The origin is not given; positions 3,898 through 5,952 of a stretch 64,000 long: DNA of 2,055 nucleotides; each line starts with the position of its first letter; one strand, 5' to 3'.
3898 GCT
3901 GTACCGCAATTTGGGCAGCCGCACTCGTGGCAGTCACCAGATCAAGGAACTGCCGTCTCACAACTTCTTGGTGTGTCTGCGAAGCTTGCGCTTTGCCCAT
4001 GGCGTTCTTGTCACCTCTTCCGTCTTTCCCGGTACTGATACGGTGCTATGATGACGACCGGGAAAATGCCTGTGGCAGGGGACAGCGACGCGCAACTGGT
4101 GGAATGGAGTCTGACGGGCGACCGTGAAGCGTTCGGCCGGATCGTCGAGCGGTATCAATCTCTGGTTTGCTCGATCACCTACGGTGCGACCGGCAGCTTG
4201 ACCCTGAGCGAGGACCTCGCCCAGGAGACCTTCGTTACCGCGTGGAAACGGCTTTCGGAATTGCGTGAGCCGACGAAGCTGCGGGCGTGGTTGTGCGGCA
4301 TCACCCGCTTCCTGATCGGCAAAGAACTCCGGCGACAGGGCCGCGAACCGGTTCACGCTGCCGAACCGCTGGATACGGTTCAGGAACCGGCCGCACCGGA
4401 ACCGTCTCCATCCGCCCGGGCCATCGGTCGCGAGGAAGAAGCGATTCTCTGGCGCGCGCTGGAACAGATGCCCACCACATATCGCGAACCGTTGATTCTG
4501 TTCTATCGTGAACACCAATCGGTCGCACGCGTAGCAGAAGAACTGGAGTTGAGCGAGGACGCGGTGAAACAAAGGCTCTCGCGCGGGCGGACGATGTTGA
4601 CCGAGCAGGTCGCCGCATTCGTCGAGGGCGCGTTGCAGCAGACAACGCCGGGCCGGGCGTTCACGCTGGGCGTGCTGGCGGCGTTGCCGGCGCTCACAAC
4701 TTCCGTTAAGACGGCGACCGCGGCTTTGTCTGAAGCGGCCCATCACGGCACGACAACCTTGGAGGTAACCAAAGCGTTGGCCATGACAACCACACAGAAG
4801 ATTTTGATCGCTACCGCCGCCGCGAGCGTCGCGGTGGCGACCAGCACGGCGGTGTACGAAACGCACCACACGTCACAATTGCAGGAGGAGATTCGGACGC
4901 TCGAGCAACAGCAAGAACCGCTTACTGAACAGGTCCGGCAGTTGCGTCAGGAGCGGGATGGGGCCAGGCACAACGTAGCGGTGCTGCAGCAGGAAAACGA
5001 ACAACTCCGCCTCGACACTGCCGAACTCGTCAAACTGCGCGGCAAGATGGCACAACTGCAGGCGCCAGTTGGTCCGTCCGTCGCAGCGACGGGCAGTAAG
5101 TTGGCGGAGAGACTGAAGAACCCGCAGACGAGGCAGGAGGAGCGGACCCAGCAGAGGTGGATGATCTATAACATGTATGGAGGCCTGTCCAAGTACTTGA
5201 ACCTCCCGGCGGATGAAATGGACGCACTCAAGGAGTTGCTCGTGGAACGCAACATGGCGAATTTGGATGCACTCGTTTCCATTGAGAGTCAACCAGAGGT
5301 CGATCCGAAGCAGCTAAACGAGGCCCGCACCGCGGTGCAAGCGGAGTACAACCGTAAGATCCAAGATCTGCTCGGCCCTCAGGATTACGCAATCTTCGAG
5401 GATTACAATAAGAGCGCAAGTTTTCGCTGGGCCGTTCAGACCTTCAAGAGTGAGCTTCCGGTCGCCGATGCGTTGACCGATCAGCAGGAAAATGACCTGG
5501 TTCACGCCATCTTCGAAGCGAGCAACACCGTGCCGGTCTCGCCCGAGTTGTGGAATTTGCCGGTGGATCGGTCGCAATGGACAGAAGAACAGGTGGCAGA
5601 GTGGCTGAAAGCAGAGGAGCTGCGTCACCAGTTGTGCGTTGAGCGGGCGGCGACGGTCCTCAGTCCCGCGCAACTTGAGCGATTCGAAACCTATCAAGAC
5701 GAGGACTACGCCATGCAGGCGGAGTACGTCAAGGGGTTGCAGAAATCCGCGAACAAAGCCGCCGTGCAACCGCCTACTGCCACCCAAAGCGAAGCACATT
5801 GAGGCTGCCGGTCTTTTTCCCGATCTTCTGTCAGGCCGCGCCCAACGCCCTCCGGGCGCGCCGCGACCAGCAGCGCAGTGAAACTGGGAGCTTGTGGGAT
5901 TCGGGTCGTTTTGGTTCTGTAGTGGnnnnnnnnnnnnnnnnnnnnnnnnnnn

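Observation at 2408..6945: Two ECF sigma factors fused to different C-terminal membrane/periplasmic extensions, with the extension domain also present as a free gene translationally coupled to a third ECF sigma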

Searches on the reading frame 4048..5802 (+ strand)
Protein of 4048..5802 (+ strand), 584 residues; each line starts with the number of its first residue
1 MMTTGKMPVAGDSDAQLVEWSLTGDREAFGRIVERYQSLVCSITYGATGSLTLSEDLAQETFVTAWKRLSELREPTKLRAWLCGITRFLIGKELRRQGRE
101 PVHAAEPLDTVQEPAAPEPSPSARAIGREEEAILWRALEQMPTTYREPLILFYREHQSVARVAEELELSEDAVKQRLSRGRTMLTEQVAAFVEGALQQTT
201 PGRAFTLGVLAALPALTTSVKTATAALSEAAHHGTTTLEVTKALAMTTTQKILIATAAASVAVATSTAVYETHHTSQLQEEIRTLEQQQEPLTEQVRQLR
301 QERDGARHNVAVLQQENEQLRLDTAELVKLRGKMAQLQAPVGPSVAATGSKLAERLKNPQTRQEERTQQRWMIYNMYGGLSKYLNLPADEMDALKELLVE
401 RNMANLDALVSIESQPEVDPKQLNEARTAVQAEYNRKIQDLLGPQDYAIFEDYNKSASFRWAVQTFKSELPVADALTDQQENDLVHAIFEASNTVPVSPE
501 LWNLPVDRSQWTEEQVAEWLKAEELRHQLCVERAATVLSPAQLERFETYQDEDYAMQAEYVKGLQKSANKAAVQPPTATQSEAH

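Call 3: search_protein_families(library=pfam, proteins=[window:4048-5802:+], max_evalue=0.01)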
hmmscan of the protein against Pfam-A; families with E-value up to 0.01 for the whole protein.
window:4048-5802:+ (584 aa): 6 families
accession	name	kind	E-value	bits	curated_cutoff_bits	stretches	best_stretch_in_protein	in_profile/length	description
PF04542.20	Sigma70_r2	-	2.1e-13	50.3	24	1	32-99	1-70/71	Sigma-70 region 2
PF08281.18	Sigma70_r4_2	-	8.9e-13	48.1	25.7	1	133-184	3-54/54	Sigma-70, region 4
PF12325.13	TMF_TATA_bd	-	5.7e-07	30.1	29.1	1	265-339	4-78/115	TATA element modulatory factor 1 TATA binding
PF04545.22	Sigma70_r4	-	5.3e-05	23.1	24.1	1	137-182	1-46/50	Sigma-70, region 4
PF04297.20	UPF0122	-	0.0028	18.3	22.7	0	149-186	26-63/101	Putative helix-turn-helix protein, YlxM / p13 like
PF10099.14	RskA_C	-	0.0069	17.1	29.4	1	254-375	2-83/135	Anti-sigma-K factor rskA, C-terminal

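Call 4: search_protein_families(library=ncbifam, proteins=[window:4048-5802:+], max_evalue=0.01)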
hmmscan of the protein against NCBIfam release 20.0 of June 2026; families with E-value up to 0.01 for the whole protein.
window:4048-5802:+ (584 aa): 76 families (the best 25 are shown)
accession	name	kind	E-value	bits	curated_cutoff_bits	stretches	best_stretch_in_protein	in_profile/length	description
TIGR02989.1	Sig-70_gvs1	subfamily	2.4e-23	82.8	124.55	1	27-186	1-156/158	RNA polymerase sigma-70 factor, Rhodopirellula/Verrucomicrobium family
NF008888.0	PRK11922.1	equivalog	5.9e-23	81.7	204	1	4-198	7-206/231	RNA polymerase sigma factor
NF004113.0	PRK05602.1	equivalog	1.1e-22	80.6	208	1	9-190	27-203/211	RNA polymerase sigma factor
TIGR02937.1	sigma70-ECF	superfamily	4.5e-22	78.4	42.9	1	27-187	1-164/165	sigma-70 family RNA polymerase sigma factor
NF007223.0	PRK09641.1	equivalog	1.4e-21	77.2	209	1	18-188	9-184/187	RNA polymerase sigma factor SigW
NF009171.0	PRK12518.1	equivalog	4.8e-20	72.2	208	1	9-186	9-182/191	RNA polymerase sigma factor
TIGR02985.1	Sig70_bacteroi1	subfamily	1.3e-19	70.9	126.4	1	27-186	1-160/162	RNA polymerase sigma-70 factor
NF007225.0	PRK09643.1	equivalog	4e-19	69.1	190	1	6-199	6-193/204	RNA polymerase sigma factor SigM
TIGR02983.1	SigE-fam_strep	subfamily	1.7e-18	67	141.55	1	27-188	6-158/162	SigE family RNA polymerase sigma factor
NF009166.1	PRK12513.1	equivalog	5.4e-18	65.4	206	1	10-190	5-188/193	RNA polymerase sigma factor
TIGR02948.1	SigW_bacill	equivalog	9e-18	65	243.1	1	22-188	13-184/187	RNA polymerase sigma factor SigW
NF006930.0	PRK09415.1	subfamily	1.3e-17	64.3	198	1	28-188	17-175/179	RNA polymerase factor sigma C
NF058625.1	sigma_PG0214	equivalog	2.5e-17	63.1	130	1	27-188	4-161/170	GFO_1088 family ECF-type sigma factor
TIGR02950.1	SigM_subfam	subfamily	1.2e-16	60.9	147.95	1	32-187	5-157/159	RNA polymerase sigma factor, SigM family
NF009170.0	PRK12517.1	subfamily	1.6e-15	57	197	1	19-189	15-177/188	RNA polymerase sigma factor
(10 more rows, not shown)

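Call 20: find_homologous_proteins(query=window:4048-5802:+, max_evalue=0.001)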
Query window:4048-5802:+ (584 aa): 5913 proteins with E <= 0.001 among 8000 candidates; the best 120 are listed.
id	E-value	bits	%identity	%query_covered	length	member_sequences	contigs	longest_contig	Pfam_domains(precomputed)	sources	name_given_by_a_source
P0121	0.0e+0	1261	100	100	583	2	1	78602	PF12325.14,PF04542.21,PF08281.19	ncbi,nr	ncbi:MAG TPA: sigma-70 family RNA polymerase sigma factor [Verrucomicrobiae bacterium]|nr:sigma-70 f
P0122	1.2e-194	666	59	97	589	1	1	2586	PF04545.23,PF04542.21,PF08281.19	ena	-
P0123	1.9e-182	626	57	98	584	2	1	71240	PF04542.21,PF08281.19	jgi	-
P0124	3.9e-123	430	92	37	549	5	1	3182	PF04542.21,PF08281.19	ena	-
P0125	6.0e-123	430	90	38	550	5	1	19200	PF04542.21,PF08281.19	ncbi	ncbi:MAG: sigma-70 family RNA polymerase sigma factor [Verrucomicrobiia bacterium]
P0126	9.9e-123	429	63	35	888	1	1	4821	PF04542.21,PF08281.19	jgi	jgi:RNA polymerase sigma factor (sigma-70 family)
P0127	1.7e-120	422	88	37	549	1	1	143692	PF04542.21,PF08281.19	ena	-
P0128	1.3e-119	419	89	37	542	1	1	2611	PF04542.21,PF08281.19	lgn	-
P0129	1.5e-118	415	89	37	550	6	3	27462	PF04542.21,PF08281.19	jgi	jgi:RNA polymerase sigma factor (sigma-70 family)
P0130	3.9e-117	410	86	38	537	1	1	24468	PF04542.21,PF08281.19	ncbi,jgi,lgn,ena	ncbi:MAG: sigma-70 family RNA polymerase sigma factor [Verrucomicrobiia bacterium]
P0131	1.3e-116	409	83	39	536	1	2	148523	PF04542.21,PF08281.19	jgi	jgi:RNA polymerase sigma factor (sigma-70 family)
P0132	3.3e-116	407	79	42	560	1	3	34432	PF04542.21,PF08281.19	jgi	jgi:RNA polymerase sigma factor (sigma-70 family)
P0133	4.1e-116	407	87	38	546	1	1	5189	PF04542.21,PF08281.19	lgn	-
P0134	1.1e-115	406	79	42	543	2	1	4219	PF04545.23,PF04542.21,PF08281.19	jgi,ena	-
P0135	4.7e-115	404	76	43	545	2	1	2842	PF04545.23,PF04542.21,PF08281.19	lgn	-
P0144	3.8e-103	364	40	93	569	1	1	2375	PF04545.23,PF04542.21,PF08281.19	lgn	-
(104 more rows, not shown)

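Call 50: find_encoding_contigs(protein=P0123, flank=10000, max_places=2)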
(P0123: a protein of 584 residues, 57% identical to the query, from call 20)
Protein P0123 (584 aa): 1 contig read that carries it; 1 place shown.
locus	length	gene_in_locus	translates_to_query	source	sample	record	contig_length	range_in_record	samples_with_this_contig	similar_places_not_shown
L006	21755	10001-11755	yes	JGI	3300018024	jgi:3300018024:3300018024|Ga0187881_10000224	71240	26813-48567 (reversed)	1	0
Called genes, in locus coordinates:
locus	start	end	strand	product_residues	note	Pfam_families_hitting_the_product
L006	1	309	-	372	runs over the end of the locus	PF07470:Glyco_hydro_88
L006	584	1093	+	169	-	PF00190:Cupin_1 (weak), PF07883:Cupin_2 (weak)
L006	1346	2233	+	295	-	PF14258:DUF4350 (faint)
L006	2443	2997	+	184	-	PF07638:Sigma70_ECF (weak), PF04542:Sigma70_r2, PF08281:Sigma70_r4_2, PF04545:Sigma70_r4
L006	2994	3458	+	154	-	-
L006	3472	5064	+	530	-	-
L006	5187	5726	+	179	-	PF04542:Sigma70_r2, PF08281:Sigma70_r4_2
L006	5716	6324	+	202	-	-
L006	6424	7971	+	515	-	PF04542:Sigma70_r2, PF04545:Sigma70_r4 (weak), PF08281:Sigma70_r4_2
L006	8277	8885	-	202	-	PF06445:GyrI-like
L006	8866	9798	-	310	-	PF12833:HTH_18, PF00165:HTH_AraC (weak), PF06445:GyrI-like, PF14526:Cass2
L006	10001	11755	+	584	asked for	PF04542:Sigma70_r2, PF08281:Sigma70_r4_2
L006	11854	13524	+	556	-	PF04542:Sigma70_r2, PF04545:Sigma70_r4 (weak), PF08281:Sigma70_r4_2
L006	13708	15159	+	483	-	PF04542:Sigma70_r2, PF08281:Sigma70_r4_2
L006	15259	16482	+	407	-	-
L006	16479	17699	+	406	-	-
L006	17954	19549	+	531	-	PF04542:Sigma70_r2, PF04545:Sigma70_r4 (weak), PF08281:Sigma70_r4_2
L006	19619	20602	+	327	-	-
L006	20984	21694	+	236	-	-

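Call 51: find_encoding_contigs(protein=P0125, flank=10000, max_places=2)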
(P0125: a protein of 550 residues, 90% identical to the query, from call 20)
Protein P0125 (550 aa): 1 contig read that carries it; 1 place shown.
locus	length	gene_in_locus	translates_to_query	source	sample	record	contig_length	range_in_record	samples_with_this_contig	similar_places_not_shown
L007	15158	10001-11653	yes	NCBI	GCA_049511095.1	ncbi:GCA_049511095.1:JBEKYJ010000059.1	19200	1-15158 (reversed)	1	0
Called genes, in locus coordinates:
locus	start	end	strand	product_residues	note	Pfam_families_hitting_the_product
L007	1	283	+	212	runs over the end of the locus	PF07638:Sigma70_ECF, PF04542:Sigma70_r2, PF08281:Sigma70_r4_2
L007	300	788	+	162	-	-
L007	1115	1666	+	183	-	PF04542:Sigma70_r2, PF08281:Sigma70_r4_2, PF04545:Sigma70_r4, PF22233:PhyR_sigma-like (faint)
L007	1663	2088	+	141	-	-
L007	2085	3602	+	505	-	-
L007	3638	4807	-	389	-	PF16153:DUF4861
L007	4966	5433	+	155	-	-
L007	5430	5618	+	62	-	PF08279:HTH_11 (weak), PF12844:HTH_19, PF13413:HTH_25 (weak), PF13443:HTH_26, PF13560:HTH_31, PF01381:HTH_3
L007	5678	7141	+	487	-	PF04542:Sigma70_r2, PF04545:Sigma70_r4 (weak), PF08281:Sigma70_r4_2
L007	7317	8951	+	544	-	PF04542:Sigma70_r2, PF04545:Sigma70_r4 (faint), PF08281:Sigma70_r4_2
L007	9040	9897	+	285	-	PF21033:RMD1-3 (faint)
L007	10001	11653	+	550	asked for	PF04542:Sigma70_r2, PF08281:Sigma70_r4_2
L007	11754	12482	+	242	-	-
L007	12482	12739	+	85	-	-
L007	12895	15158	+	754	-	PF00069:Pkinase, PF01636:APH (faint), PF07714:PK_Tyr_Ser-Thr, PF03109:ABC1 (weak), PF14531:Kinase-like (weak), PF06790:UPF0259 (weak)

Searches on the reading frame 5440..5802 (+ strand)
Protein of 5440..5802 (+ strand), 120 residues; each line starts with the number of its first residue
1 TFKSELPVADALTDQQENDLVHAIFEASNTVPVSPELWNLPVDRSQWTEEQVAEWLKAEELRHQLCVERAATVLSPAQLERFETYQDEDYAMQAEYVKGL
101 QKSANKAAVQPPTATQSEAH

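Call 46: search_protein_families(library=pfam, proteins=[window:5440-5802:+], max_evalue=10)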
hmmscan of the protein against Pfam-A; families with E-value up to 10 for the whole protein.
window:5440-5802:+ (120 aa): 1 family
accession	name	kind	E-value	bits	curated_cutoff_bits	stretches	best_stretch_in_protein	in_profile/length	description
PF02198.23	SAM_PNT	-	0.025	15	24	1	38-57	11-30/83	Sterile alpha motif (SAM)/Pointed domain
